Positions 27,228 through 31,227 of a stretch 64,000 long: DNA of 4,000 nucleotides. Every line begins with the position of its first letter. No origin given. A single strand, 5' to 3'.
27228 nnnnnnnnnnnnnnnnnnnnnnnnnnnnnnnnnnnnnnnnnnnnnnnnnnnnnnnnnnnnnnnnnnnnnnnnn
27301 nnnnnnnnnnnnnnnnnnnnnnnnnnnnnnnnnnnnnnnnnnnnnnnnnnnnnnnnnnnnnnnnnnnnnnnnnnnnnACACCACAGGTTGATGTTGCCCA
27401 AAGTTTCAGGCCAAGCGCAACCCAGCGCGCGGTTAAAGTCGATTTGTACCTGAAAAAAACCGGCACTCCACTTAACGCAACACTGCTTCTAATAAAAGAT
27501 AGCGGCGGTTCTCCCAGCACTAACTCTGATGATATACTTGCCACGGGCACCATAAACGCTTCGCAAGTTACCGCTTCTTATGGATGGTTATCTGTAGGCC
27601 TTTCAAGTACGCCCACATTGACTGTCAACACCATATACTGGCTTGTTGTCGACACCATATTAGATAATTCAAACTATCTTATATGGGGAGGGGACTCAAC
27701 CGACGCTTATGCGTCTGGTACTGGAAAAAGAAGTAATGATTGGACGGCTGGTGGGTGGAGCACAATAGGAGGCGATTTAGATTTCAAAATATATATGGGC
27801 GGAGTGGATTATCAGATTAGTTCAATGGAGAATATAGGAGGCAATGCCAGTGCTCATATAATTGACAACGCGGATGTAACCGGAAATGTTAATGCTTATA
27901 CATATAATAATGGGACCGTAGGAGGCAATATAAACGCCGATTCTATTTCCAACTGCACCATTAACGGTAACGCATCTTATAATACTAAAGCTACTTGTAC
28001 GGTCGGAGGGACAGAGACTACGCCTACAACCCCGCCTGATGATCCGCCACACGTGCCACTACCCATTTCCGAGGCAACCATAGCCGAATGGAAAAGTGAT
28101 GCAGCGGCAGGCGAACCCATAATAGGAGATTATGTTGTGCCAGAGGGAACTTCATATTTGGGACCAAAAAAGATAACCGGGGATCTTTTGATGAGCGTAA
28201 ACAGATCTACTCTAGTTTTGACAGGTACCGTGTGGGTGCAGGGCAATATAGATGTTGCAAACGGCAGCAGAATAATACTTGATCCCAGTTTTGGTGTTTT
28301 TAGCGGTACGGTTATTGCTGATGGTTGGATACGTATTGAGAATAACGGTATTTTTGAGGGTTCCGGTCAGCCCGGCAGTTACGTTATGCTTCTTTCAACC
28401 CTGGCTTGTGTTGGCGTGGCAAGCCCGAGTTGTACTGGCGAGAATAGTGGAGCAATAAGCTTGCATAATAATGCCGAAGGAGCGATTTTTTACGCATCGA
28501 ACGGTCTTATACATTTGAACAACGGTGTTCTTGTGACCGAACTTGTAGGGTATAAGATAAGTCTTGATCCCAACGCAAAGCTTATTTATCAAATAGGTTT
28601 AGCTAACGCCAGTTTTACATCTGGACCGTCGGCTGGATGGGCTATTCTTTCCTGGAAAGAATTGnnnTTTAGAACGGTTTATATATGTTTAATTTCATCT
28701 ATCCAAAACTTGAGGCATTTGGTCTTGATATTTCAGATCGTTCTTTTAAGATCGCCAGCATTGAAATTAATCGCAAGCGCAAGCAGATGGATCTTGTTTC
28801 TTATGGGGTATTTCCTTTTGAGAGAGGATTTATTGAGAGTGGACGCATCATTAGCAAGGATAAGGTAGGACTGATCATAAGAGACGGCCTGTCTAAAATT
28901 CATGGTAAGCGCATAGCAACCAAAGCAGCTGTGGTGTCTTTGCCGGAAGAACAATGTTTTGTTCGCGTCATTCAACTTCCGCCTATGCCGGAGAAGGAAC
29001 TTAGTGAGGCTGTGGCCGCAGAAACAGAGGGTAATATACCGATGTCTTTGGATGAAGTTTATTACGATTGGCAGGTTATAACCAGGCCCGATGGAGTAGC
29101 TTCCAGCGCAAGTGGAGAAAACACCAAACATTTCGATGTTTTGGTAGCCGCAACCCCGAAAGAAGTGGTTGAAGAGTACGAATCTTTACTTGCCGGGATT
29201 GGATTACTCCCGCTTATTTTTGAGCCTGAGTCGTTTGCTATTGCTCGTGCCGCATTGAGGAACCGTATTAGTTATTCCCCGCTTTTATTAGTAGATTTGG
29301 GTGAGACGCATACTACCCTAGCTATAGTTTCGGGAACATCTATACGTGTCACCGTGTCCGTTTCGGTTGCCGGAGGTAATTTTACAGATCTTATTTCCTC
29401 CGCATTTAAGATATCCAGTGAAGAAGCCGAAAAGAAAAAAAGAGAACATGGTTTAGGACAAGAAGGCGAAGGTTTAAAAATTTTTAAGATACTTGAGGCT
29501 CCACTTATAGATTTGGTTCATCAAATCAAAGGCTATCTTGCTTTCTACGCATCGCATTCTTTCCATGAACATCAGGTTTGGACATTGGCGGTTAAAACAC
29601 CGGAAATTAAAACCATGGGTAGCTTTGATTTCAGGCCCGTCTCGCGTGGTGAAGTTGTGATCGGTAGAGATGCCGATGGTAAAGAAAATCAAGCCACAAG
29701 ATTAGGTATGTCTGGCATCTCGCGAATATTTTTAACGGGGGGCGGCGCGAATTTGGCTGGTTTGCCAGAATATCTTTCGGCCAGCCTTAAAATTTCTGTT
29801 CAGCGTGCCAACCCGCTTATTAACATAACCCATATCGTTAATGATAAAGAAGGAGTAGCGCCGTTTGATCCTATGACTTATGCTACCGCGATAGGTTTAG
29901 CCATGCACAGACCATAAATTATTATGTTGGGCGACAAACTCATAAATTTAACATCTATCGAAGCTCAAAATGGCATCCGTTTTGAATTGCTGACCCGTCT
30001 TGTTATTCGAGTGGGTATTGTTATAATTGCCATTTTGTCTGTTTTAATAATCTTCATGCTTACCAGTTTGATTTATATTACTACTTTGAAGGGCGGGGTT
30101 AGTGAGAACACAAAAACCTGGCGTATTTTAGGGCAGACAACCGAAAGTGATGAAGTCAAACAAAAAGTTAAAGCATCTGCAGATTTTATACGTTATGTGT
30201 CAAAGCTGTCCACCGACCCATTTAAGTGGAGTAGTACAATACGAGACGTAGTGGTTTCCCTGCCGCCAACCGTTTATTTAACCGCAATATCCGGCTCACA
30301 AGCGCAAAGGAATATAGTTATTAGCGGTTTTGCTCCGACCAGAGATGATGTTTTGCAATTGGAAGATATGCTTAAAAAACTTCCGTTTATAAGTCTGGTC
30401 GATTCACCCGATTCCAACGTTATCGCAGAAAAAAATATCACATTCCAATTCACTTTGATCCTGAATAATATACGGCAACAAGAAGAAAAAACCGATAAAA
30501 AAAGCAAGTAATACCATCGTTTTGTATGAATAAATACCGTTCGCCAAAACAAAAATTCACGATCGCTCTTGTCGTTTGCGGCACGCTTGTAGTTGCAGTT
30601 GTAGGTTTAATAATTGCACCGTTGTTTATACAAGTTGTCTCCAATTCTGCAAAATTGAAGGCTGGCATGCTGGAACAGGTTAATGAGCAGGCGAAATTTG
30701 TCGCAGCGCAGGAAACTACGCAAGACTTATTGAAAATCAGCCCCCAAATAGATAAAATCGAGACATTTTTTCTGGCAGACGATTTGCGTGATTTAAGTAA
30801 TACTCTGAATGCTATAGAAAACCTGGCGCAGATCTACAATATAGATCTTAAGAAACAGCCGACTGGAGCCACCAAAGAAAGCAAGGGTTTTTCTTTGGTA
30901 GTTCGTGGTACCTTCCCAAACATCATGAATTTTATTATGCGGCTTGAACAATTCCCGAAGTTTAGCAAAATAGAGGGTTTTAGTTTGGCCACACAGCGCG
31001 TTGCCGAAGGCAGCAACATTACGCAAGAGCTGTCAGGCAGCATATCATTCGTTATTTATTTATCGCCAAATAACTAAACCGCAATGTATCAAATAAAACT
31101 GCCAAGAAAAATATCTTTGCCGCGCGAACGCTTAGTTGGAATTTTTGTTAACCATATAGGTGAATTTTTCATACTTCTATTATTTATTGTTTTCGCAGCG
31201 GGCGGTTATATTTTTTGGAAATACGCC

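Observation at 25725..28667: PilX-like N-terminus fused to seven tandem Cys-containing ~50-aa repeats inside a T4P operon: candidate propeller-type pilus tip adhesin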

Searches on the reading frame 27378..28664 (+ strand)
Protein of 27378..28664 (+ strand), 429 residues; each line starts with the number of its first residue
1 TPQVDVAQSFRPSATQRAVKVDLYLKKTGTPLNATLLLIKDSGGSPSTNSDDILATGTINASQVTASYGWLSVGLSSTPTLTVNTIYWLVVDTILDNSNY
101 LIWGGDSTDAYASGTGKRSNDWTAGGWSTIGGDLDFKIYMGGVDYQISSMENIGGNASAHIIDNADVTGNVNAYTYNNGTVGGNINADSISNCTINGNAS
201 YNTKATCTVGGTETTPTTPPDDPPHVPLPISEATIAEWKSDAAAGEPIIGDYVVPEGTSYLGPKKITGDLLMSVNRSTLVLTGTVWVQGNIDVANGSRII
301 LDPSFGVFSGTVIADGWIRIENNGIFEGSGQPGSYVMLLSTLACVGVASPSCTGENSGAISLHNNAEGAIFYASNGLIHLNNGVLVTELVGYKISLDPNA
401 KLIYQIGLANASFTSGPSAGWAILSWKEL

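Call 41: search_protein_families(library=pfam, alignment_id=A3, max_evalue=0.1)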
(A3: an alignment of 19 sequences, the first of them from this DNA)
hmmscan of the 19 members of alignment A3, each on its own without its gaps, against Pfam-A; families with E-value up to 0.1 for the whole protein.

A. member 1, seq(429 aa): 1 family
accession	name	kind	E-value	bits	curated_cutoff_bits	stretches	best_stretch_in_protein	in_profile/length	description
PF04519.19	Bactofilin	-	0.0029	18.2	27.9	0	153-201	29-82/98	Polymer-forming cytoskeletal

B. families by the number of members that match (of 19 scanned): 9 families
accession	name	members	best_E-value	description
PF18886.6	DUF5649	6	0.00022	Repeats of unknown function (DUF5649)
PF13313.11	DUF4082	2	0.0019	Domain of unknown function (DUF4082)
PF23981.1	DUF7305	2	0.015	Domain of unknown function (DUF7305)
PF04519.19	Bactofilin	1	0.0029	Polymer-forming cytoskeletal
PF13229.12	Beta_helix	1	0.023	Right handed beta helix region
PF12545.13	DUF3739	1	0.028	Filamentous haemagglutinin family outer membrane protein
PF20812.2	PM2_P3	1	0.041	Bacteriophage PM2, Viral membrane protein P3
PF18560.7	Lectin_like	1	0.043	Lectin like domain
PF02681.20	DUF212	1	0.058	Divergent PAP2 family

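Call 42: search_solved_structures(query=A3, max_evalue=1, show_alignments=1)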
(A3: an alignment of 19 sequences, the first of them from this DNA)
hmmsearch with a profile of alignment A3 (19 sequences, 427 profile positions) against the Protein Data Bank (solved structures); distinct sequences matched with E-value up to 1: 0.

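Call 48: predict_structure(alignment_id=A3)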
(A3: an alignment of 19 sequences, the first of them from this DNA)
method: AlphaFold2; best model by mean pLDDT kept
length: 429 residues; sequences in the alignment: 19
mean_pLDDT: 83.9   pTM: 0.68
mean pLDDT of the five models: 83.9, 83.3, 82.4, 82.3, 80.3
residues with pLDDT >= 90: 176; 70-90: 194; 50-70: 45; < 50: 14
segments of 3 or more residues with pLDDT < 50: 108-110, 419-429
pLDDT, mean of each block of 10 residues (from residue 1): 80 86 89 92 92 89 81 81 94 84 69 78 86 85 73 82 91 92 94 96 94 85 65 83 92 94 95 91 95 93 90 93 90 89 73 70 87 86 82 78 66 60 40
secondary structure, 60 per line:
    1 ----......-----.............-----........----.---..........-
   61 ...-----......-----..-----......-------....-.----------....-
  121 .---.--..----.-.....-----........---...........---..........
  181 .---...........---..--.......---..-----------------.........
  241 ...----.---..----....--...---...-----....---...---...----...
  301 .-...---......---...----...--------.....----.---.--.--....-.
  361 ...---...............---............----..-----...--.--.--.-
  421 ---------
elements in order: E5-10 E16-28 E34-41 E53-59 E69-74 E87-92 E100-103 E116-119 E136-140 E146-153 E157-167 E171-181 E185-195 E203-209 H232-243 E258-261 E264-266 E270-272 E278-281 E285-287 E291-293 E298-301 E309-314 E318-320 E325-327 E336-340 E360-363 E367-381 E385-396

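Call 50: fold_search(model_id=the predicted structure, library=pdb)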
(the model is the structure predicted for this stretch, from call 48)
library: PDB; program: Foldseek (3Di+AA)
matches with E <= 10: 985; with E <= 0.001: 1
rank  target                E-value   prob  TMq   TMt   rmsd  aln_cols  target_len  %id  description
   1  9eui_Q                9.5e-06  1.00  0.28  0.13   2.9       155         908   22  Cryo-EM structure of Staphylococcus aureus bacteriophage phi812 baseplate in the post-contraction state - complete (released 2025-04-09)
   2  9euf_0                2.0e-03  1.00  0.26  0.11   3.5       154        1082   20  Cryo-EM structure of Staphylococcus aureus bacteriophage phi812 baseplate in the pre-contraction state - complete (released 2025-04-09)
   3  8zdp_v                2.8e-03  1.00  0.25  0.15   4.7       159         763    8  Cryo-EM structure of Mycobacteriophage Douge Central fiber (gp20) (released 2025-06-25)
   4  8zdq_v                2.8e-03  1.00  0.25  0.13   4.7       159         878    8  Cryo-EM structure of Mycobacteriophage Douge complete baseplate (gp13, gp17, gp23, gp16, gp18 and gp20) (released 2025-06-25)
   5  8yzn                  6.9e-03  0.99  0.16  0.14  11.8       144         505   15  Crystal structural analysis of PaL (released 2024-04-17)
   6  7vul_B                1.5e-02  0.15  0.14  0.11  22.9       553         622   11  Structure of Klebsiella Phage P560 depolymerase (released 2022-11-16)
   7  8yzo                  1.6e-02  0.99  0.15  0.13   9.5       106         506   18  Crystal structural analysis of PaL mutant L297M (released 2024-04-17)
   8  7toj                  1.8e-02  0.99  0.21  0.25  11.7       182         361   10  Crystal structure of carbohydrate esterase CspAcXE, apoenzyme (released 2022-04-13)
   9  7bwy_A                2.6e-02  0.33  0.14  0.23  14.2       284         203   12  Crystal structure of ice-binding protein from an Antarctic ascomycete, Antarctomyces psychrotrophicus. (released 2020-05-27)
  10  2cdo_C                4.9e-02  0.99  0.16  0.41   4.0        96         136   10  structure of agarase carbohydrate binding module in complex with neoagarohexaose (released 2006-02-16)
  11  7tok_B                6.3e-02  0.96  0.18  0.48   8.3       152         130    6  Crystal structure of the CBM domain of carbohydrate esterase FjoAcXE (released 2022-04-13)
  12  9kqz                  7.6e-02  0.84  0.19  0.21  13.0       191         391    9  Structural Basis for the Polymer-Protein Binding Mechanism of Polyvinyl Alcohol Esterase (released 2025-10-08)
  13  1ciy                  8.0e-02  0.99  0.17  0.13   3.5       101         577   13  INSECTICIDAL TOXIN: STRUCTURE AND CHANNEL FORMATION (released 1997-01-27)
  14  2cdo_B                8.3e-02  0.99  0.17  0.44   3.8       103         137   12  structure of agarase carbohydrate binding module in complex with neoagarohexaose (released 2006-02-16)
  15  9kr1                  8.3e-02  0.87  0.19  0.21  10.7       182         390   10  Structural Basis for the Polymer-Protein Binding Mechanism of Polyvinyl Alcohol Esterase (released 2025-10-08)
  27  4ci7_A                1.3e-01  0.98  0.23  0.22   5.5       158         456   15  The crystal structure of the cysteine protease and lectin-like domains of Cwp84, a surface layer associated protein of (released 2014-05-14)
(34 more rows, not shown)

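Call 84: find_homologous_proteins(query=A3, max_evalue=0.00001)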
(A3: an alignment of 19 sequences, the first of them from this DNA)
Query A3 (19 sequences) (429 aa, profile of the alignment): 329 proteins with E <= 0.00001 among 8000 candidates; the best 120 are listed.
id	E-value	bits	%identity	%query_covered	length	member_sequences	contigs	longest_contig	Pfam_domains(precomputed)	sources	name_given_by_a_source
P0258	4.7e-169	581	47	100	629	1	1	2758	-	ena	-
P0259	1.1e-168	580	48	100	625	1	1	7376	-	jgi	-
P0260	8.2e-167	573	45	100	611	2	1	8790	-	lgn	-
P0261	7.8e-166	570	47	99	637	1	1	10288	-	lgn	-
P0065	1.5e-161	556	43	99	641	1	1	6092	-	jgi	jgi:hypothetical protein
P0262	6.7e-159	547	41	100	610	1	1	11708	-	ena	-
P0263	1.6e-158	546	41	100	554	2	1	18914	-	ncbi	-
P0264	1.4e-157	543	44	100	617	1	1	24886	-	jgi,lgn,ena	-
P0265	1.7e-156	539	45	100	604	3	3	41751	-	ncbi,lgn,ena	-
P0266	9.2e-156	537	41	100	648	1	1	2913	-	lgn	-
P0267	4.7e-155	535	41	100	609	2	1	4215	-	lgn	-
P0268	5.6e-155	534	44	98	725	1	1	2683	PF17957.8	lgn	-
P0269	1.4e-153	530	43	100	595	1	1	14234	-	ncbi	-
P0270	1.9e-141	490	40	100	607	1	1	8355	-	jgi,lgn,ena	-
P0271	1.4e-140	487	44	98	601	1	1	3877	-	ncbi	-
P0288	4.6e-127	442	41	100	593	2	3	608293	-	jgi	jgi:Tfp pilus assembly protein PilX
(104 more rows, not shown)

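Call 87: find_encoding_contigs(protein=P0265, flank=6000, max_places=1)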
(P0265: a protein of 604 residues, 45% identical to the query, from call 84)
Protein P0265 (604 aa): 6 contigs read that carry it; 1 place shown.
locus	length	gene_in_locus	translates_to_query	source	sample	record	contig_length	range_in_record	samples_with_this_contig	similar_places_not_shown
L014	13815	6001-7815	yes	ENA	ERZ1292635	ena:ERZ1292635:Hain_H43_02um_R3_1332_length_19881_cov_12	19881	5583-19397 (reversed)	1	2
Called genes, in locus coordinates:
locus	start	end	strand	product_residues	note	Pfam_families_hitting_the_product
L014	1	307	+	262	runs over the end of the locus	?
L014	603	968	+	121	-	PF00072:Response_reg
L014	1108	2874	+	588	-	PF05157:MshEN, PF00437:T2SSE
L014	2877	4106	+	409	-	PF28597:T2SSF_N, PF00482:T2SSF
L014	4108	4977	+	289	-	PF07963:N_methyl (weak)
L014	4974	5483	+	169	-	-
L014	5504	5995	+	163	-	-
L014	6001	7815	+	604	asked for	-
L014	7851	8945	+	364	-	PF11104:PilM_2, PF06723:MreB_Mbl (faint), PF14450:FtsA (weak)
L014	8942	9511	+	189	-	PF05137:PilN (weak)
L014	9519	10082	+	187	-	-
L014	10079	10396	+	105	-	-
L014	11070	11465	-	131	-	-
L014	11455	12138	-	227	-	PF12844:HTH_19 (weak), PF01381:HTH_3, PF13274:SocA_Panacea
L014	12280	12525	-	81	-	PF05016:ParE_toxin (weak)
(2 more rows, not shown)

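Call 88: find_encoding_contigs(protein=P0288, flank=6000, max_places=1)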
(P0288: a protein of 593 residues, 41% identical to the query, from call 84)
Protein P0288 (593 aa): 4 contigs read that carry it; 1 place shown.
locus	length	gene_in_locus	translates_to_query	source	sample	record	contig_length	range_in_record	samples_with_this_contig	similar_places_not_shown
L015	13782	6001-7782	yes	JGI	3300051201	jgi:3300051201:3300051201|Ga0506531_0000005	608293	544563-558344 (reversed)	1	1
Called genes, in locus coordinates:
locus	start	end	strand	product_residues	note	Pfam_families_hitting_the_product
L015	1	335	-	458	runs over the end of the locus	PF00772:DnaB, PF03796:DnaB_C, PF13481:AAA_25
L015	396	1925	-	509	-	PF05496:RuvB_N (faint), PF13177:DNA_pol3_delta2, PF00004:AAA, PF07728:AAA_5, PF13401:AAA_22, PF22608:DNAX_ATPase_lid, PF12169:DNA_pol3_gamma3 (weak)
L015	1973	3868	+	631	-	PF00216:Bac_DNA_binding, PF05157:MshEN, PF00437:T2SSE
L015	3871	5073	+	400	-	PF28597:T2SSF_N, PF00482:T2SSF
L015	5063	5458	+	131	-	-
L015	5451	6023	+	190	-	-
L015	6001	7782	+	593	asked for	-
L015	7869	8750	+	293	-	PF11104:PilM_2, PF14450:FtsA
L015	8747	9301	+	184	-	PF05137:PilN (weak)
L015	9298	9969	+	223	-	-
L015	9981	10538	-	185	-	PF20803:PaaX_M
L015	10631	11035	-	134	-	PF00072:Response_reg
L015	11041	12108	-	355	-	PF26549:Tricorn_N (faint)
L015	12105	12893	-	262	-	PF05257:CHAP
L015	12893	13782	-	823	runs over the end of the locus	PF16927:HisKA_7TM, PF13492:GAF_3 (faint), PF00512:HisKA, PF02518:HATPase_c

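Call 93: search_protein_families(library=pfam, alignment_id=A5, max_evalue=0.01)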
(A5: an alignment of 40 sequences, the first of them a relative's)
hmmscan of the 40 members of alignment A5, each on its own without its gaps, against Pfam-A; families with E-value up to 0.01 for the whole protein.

A. member 1, P0258 (629 aa): 0 families

B. families by the number of members that match (of 40 scanned): 7 families
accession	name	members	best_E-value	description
PF14341.11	PilX_N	6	2e-05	PilX N-terminal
PF18560.7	Lectin_like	4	4.1e-05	Lectin like domain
PF23981.1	DUF7305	3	3.7e-05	Domain of unknown function (DUF7305)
PF13313.11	DUF4082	3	0.00014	Domain of unknown function (DUF4082)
PF18886.6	DUF5649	2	0.0032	Repeats of unknown function (DUF5649)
PF04519.19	Bactofilin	1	0.0082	Polymer-forming cytoskeletal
PF24558.1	DUF7604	1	0.0098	Domain of unknown function (DUF7604)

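Call 94: search_protein_families(library=ncbifam, alignment_id=A5, max_evalue=0.01)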
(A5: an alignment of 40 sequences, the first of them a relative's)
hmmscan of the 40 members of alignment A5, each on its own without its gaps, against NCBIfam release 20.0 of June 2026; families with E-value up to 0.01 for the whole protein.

A. member 1, P0258 (629 aa): 1 family
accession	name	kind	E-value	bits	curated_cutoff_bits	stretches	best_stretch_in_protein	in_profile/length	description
NF041539.1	choice_anch_R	domain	2.3e-08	34.1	30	1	209-333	17-138/155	choice-of-anchor R domain-containing protein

B. families by the number of members that match (of 40 scanned): 4 families
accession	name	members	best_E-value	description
NF041539.1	choice_anch_R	32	1.8e-12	choice-of-anchor R domain-containing protein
NF037980.1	T2SS_GspK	5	4.8e-06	type II secretion system minor pseudopilin GspK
TIGR03510.1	XapX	1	0.0018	XapX domain-containing protein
NF041562.1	PraB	1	0.0021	alkane oxidation protein activator PraB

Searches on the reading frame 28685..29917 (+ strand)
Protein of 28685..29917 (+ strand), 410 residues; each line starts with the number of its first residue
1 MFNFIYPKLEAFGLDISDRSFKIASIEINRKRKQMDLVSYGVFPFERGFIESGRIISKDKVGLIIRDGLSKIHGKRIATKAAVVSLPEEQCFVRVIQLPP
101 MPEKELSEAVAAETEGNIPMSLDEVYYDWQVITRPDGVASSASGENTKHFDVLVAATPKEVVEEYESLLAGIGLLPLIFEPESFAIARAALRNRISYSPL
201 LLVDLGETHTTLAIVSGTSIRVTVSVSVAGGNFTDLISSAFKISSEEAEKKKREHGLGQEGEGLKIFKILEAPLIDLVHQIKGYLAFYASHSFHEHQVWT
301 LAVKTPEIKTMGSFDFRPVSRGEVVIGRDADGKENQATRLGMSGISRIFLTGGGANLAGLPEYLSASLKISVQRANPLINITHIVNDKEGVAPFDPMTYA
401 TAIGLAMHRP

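Call 3: search_protein_families(library=pfam, proteins=[window:28685-29917:+], max_evalue=0.1)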
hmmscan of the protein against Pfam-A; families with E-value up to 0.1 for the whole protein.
window:28685-29917:+ (410 aa): 3 families
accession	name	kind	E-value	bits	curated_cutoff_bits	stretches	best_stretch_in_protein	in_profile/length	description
PF11104.14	PilM_2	-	1.4e-41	143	27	2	13-294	1-272/340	Type IV pilus assembly protein PilM;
PF14450.12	FtsA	-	3.9e-12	47.1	31.8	1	202-404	2-127/127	Cell division protein FtsA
PF06723.19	MreB_Mbl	-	9.7e-07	28.4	27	2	348-376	277-305/327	MreB/Mbl protein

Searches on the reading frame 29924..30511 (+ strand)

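Call 3: search_protein_families(library=pfam, proteins=[window:29924-30511:+], max_evalue=0.1)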
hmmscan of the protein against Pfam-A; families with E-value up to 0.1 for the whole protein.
window:29924-30511:+ (195 aa): 1 family
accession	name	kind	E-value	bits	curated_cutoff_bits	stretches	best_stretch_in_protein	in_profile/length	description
PF05137.18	PilN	-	1.6e-05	25.3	22.8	1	109-160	6-55/78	Fimbrial assembly protein (PilN)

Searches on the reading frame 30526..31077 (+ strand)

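Call 21: search_protein_families(library=pfam, proteins=[window:30526-31077:+], max_evalue=0.01)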
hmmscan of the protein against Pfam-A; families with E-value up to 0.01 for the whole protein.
window:30526-31077:+ (183 aa): 0 families

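Call 90: search_protein_families(library=pfam, proteins=[window:30526-31077:+], max_evalue=0.05)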
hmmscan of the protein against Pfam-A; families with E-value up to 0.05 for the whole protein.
window:30526-31077:+ (183 aa): 2 families
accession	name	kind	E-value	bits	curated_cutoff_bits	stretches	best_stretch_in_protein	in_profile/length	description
PF24418.1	DUF7550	-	0.023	14.9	27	1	6-31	28-52/59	Family of unknown function (DUF7550)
PF17260.7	DUF5326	-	0.027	15.2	27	1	13-38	20-45/70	Family of unknown function (DUF5326)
